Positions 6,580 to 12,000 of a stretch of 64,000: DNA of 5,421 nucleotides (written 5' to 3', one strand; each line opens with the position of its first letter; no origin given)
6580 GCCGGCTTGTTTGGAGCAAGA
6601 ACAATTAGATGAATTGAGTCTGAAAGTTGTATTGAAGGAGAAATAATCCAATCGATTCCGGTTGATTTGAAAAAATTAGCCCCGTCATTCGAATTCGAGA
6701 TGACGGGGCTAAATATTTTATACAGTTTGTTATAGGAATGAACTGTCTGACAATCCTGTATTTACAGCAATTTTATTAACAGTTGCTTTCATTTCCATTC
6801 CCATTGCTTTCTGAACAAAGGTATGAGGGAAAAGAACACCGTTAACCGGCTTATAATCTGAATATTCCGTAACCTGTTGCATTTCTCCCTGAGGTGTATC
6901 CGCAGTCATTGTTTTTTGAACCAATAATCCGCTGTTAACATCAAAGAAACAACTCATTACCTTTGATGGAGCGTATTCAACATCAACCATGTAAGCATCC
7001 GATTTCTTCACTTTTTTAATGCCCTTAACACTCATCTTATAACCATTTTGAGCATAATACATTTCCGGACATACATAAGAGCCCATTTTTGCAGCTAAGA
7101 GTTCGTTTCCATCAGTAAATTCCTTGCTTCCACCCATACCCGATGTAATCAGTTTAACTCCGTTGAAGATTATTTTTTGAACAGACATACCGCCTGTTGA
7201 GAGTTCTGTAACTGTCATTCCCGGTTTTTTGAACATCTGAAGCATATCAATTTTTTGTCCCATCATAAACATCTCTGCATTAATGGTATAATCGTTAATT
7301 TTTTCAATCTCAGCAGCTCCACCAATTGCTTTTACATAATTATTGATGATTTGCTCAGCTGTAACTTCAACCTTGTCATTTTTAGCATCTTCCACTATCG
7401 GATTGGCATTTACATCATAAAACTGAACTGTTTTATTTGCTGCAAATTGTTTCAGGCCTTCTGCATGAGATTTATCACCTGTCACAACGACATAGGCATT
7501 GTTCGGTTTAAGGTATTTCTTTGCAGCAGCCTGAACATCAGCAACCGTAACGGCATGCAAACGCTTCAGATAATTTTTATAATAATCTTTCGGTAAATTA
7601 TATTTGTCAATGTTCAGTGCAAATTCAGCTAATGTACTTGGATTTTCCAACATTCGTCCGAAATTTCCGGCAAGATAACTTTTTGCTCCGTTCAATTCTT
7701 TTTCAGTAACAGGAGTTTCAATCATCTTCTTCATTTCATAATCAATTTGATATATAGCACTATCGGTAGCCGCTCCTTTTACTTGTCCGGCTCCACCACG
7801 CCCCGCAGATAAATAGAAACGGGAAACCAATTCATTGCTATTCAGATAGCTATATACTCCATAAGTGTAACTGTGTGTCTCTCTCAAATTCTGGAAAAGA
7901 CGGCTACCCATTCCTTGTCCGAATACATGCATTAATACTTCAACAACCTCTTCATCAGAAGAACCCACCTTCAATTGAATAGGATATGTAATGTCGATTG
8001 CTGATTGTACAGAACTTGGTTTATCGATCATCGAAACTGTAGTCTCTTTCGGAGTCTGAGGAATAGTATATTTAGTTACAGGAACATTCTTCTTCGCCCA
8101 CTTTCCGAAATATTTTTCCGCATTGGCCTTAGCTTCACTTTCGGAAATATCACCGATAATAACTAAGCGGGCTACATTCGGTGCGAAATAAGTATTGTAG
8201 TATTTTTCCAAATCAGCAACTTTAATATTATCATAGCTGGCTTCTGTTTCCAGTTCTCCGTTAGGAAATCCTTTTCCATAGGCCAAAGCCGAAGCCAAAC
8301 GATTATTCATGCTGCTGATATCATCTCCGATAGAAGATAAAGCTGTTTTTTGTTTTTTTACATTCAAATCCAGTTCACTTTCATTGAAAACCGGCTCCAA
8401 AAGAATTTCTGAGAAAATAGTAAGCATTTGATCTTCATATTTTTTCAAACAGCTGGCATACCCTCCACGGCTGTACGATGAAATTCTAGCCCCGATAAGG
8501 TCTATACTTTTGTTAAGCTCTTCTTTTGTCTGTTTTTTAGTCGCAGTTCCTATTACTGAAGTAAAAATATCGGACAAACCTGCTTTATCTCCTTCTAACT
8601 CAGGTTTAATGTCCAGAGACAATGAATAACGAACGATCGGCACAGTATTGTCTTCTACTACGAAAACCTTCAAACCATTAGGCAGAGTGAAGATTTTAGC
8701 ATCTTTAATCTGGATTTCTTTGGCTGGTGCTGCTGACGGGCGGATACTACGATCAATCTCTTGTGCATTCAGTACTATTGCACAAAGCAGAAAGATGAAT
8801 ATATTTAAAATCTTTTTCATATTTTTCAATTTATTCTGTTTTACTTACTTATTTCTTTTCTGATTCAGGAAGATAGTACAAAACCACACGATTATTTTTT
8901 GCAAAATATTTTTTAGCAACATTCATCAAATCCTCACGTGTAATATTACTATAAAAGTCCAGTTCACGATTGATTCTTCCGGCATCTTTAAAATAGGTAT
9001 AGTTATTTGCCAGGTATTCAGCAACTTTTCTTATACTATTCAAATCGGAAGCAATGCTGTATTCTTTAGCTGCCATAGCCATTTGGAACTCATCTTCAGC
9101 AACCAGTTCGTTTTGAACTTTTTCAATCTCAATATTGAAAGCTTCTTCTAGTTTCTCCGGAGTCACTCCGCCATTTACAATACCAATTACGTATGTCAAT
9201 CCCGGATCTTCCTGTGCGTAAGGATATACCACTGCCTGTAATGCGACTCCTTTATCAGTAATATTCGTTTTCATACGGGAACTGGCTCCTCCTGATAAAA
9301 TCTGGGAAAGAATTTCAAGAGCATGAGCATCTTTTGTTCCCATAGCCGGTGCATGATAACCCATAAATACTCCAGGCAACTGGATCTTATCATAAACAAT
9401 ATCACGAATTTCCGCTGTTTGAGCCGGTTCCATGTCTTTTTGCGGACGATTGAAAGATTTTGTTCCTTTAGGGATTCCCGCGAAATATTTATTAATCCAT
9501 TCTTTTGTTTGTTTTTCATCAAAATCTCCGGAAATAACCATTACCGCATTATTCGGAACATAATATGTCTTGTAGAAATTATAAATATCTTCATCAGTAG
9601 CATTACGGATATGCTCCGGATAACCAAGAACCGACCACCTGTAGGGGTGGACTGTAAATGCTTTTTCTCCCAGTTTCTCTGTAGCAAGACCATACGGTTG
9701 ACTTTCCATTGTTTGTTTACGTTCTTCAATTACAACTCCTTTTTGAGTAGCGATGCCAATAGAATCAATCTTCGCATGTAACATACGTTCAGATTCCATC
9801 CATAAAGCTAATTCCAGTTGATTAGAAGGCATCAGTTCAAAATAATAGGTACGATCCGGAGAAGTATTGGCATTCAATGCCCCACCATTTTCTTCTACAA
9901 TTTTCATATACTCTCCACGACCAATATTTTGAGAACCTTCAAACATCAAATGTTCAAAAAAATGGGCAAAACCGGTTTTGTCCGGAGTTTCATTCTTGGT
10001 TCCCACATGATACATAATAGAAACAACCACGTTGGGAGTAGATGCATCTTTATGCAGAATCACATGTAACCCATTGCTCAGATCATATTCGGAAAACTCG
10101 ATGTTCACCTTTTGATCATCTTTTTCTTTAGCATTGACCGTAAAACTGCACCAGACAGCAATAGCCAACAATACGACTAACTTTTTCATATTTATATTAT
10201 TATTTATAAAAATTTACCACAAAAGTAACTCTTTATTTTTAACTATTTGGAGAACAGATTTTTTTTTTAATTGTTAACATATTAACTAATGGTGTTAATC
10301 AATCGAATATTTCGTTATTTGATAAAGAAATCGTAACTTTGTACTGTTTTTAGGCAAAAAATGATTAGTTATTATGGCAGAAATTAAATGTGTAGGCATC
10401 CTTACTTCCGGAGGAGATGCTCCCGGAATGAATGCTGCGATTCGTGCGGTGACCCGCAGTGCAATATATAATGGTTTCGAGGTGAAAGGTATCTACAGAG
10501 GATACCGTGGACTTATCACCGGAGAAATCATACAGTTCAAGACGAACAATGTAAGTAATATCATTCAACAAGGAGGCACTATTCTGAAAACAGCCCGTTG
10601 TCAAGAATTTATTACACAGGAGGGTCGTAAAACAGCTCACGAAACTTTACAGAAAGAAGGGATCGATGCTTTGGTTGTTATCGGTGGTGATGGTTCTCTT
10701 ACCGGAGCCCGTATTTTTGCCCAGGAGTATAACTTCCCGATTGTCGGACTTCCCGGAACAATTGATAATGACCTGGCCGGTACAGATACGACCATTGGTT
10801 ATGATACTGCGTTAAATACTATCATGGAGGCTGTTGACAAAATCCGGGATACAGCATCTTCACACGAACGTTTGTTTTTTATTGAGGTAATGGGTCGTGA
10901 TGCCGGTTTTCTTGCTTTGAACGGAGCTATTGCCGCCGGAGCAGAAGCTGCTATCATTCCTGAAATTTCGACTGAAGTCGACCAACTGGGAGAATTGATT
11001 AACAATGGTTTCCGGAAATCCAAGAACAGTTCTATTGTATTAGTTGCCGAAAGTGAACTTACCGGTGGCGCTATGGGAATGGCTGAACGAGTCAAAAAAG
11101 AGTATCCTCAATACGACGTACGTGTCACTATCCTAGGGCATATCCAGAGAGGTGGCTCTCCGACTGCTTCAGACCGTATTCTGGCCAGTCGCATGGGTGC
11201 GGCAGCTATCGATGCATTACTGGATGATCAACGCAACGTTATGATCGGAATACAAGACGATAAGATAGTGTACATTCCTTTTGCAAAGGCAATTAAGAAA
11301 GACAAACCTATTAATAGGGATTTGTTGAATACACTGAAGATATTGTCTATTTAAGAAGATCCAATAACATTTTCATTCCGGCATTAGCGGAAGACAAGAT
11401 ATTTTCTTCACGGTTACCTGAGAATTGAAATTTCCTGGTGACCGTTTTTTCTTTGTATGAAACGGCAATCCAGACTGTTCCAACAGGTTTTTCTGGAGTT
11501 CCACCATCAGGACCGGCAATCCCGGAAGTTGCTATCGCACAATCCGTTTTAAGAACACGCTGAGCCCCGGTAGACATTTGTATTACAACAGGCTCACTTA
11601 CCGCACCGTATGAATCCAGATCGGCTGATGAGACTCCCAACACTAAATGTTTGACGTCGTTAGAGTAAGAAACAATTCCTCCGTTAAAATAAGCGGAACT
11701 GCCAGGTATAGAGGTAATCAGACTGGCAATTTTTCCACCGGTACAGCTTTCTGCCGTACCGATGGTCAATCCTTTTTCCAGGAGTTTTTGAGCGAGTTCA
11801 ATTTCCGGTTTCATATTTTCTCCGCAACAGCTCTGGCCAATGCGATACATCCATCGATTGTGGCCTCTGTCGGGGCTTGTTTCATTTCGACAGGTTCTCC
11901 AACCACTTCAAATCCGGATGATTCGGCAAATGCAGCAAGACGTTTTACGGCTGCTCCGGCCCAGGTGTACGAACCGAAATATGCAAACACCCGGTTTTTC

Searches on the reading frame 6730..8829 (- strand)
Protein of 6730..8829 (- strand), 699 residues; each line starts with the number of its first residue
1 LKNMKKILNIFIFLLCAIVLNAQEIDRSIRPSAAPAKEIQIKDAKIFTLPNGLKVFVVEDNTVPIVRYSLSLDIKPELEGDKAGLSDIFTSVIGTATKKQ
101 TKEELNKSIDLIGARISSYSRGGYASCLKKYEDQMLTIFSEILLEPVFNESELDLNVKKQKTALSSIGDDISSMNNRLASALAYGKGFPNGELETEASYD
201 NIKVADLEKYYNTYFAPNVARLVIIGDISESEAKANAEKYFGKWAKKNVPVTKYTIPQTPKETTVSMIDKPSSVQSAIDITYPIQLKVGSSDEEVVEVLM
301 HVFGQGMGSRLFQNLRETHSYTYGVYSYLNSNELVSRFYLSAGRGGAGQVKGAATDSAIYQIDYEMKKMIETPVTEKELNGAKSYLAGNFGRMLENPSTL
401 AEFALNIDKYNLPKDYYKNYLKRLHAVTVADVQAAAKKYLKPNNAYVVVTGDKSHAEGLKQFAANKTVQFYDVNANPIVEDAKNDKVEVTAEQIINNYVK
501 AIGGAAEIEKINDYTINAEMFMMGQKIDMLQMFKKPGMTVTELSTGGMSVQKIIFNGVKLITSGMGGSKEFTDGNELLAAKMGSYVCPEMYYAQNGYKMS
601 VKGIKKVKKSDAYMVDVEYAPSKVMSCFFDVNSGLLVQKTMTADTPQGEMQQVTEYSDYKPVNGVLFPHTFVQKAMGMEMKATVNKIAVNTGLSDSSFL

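Call 72: search_protein_families(library=pfam, proteins=[window:6730-8829:-], max_evalue=0.000001)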
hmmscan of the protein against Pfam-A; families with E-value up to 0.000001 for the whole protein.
window:6730-8829:- (699 aa): 1 family
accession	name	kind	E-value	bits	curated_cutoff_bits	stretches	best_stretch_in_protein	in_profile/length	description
PF05193.26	Peptidase_M16_C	-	2.2e-37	129.1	23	1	202-384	2-179/181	Peptidase M16 inactive domain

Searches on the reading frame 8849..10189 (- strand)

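Call 72: search_protein_families(library=pfam, proteins=[window:8849-10189:-], max_evalue=0.000001)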
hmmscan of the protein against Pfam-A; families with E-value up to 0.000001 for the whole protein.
window:8849-10189:- (446 aa): 2 families
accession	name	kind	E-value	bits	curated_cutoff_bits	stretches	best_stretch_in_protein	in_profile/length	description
PF05193.26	Peptidase_M16_C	-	1.1e-33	117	23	1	197-373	2-179/181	Peptidase M16 inactive domain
PF00675.25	Peptidase_M16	-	5.7e-22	78.7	22.3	1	43-187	2-145/149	Insulinase (Peptidase family M16)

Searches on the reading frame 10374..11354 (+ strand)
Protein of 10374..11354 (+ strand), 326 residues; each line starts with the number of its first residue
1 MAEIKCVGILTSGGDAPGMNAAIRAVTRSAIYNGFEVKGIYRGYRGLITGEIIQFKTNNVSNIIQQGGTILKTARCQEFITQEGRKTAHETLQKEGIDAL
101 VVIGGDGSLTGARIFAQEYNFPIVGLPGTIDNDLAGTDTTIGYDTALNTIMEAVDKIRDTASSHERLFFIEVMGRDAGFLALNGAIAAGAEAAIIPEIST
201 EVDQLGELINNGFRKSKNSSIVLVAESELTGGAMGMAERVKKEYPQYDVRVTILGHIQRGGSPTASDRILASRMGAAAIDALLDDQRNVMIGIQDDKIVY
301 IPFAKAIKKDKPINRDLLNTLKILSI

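Call 16: search_protein_families(library=pfam, proteins=[window:10374-11354:+], max_evalue=0.001)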
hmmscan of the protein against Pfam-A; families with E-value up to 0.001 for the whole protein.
window:10374-11354:+ (326 aa): 2 families
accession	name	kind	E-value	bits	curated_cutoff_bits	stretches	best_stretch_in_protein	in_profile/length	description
PF00365.25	PFK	-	4.9e-109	364.4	30.9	1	7-282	2-277/277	Phosphofructokinase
PF01513.26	NAD_kinase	-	2.3e-05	25.2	25.5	1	86-127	62-103/130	ATP-NAD kinase N-terminal domain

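Call 71: find_homologous_proteins(query=window:10374-11351:+, max_evalue=1e-30)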
Query window:10374-11351:+ (326 aa): 8000 proteins with E <= 1e-30 among 8000 candidates; the best 120 are listed.
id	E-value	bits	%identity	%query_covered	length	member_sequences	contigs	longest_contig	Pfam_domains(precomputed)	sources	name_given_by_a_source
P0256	1.5e-232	788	-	-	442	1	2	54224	PF13685.13,PF01513.27,PF00731.27,PF00365.26,PF00781.30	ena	-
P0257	1.8e-227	771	82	99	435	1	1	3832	PF00365.26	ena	-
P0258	2.1e-206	702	100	100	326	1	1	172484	PF01513.27,PF00365.26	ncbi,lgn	-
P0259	7.5e-198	674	96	100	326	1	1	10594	PF01513.27,PF00365.26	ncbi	-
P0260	9.8e-196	667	95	100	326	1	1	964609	PF00365.26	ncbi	-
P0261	5.9e-195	665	73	100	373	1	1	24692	PF01513.27,PF00365.26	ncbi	-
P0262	1.6e-192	657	93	100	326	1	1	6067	PF00365.26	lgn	-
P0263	4.0e-192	655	93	100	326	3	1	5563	PF00365.26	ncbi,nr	ncbi:MAG: 6-phosphofructokinase [Dysgonamonadaceae bacterium]|nr:6-phosphofructokinase [Dysgonamonad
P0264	2.3e-191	653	92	100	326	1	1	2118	PF00365.26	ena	-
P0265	4.0e-191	652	91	100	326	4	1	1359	PF00365.26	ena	-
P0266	9.7e-191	651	91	100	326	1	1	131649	PF00365.26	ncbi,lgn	-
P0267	1.0e-188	644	91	100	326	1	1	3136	PF01513.27,PF00365.26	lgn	-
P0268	4.8e-188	642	91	100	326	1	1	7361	PF01513.27,PF00365.26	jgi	jgi:6-phosphofructokinase 1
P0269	9.5e-188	641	90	100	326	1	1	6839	PF01513.27,PF00365.26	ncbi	-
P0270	1.5e-187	640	90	100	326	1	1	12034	PF00365.26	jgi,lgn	jgi:6-phosphofructokinase 1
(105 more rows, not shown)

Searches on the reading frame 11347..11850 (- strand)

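Call 72: search_protein_families(library=pfam, proteins=[window:11347-11850:-], max_evalue=0.000001)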
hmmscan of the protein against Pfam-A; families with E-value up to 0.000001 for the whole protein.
window:11347-11850:- (167 aa): 1 family
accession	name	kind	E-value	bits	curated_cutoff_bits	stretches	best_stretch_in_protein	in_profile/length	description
PF02464.23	CinA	-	3.2e-58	196.2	23.5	1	18-165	7-154/155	Competence-damaged protein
